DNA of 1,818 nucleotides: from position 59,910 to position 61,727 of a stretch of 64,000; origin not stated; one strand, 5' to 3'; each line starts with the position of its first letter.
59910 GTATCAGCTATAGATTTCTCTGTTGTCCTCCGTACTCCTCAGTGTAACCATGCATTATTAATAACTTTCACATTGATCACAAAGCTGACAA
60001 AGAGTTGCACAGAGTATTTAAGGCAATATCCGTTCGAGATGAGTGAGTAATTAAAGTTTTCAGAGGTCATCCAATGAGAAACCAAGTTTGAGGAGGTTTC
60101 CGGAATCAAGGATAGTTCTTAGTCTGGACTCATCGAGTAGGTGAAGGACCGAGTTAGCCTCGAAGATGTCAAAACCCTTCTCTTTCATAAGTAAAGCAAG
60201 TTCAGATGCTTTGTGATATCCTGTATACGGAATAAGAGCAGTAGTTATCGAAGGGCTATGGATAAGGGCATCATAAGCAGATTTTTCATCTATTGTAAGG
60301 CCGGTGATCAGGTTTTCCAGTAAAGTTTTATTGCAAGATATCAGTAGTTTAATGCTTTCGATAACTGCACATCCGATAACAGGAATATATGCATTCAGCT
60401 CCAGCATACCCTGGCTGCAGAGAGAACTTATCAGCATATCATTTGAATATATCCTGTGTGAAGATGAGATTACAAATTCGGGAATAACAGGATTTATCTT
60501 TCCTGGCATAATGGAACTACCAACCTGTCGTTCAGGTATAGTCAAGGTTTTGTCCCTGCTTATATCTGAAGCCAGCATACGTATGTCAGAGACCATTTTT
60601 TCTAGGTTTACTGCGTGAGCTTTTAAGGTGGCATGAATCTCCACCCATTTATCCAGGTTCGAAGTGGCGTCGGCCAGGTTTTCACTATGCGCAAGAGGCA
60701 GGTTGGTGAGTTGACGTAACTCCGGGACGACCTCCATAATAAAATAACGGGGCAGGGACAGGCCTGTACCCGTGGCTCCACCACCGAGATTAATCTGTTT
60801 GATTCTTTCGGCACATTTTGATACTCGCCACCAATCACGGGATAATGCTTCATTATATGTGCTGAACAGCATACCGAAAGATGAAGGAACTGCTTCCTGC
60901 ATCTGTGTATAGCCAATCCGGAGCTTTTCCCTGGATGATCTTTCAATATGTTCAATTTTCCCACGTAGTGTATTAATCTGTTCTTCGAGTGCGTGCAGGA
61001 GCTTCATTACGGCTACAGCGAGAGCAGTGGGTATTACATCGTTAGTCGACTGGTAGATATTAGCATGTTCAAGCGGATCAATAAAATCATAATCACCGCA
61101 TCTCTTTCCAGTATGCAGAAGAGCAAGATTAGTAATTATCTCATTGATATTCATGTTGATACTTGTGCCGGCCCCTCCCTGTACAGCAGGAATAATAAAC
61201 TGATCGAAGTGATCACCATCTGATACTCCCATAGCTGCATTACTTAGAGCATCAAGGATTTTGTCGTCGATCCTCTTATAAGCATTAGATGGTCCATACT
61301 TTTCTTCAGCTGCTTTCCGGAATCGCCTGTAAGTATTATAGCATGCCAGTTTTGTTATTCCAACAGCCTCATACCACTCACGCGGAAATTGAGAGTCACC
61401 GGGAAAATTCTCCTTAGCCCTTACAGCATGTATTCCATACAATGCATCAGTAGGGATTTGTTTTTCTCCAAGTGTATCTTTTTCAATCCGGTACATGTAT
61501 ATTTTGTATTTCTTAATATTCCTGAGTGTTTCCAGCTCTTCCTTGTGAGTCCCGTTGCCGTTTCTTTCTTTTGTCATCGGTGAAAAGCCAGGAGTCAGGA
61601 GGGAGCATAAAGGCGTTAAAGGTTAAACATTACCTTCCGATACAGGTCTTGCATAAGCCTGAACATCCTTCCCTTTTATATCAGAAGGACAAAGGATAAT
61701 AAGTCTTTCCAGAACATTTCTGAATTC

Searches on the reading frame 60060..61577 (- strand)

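Call 62: search_protein_families(library=pfam, proteins=[window:60060-61577:-], max_evalue=0.000001)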
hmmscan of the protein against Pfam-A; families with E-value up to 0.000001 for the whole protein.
window:60060-61577:- (505 aa): 1 family
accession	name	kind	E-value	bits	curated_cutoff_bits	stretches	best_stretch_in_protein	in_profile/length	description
PF00206.25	Lyase_1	-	1.4e-54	186.1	27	1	37-376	1-310/312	Lyase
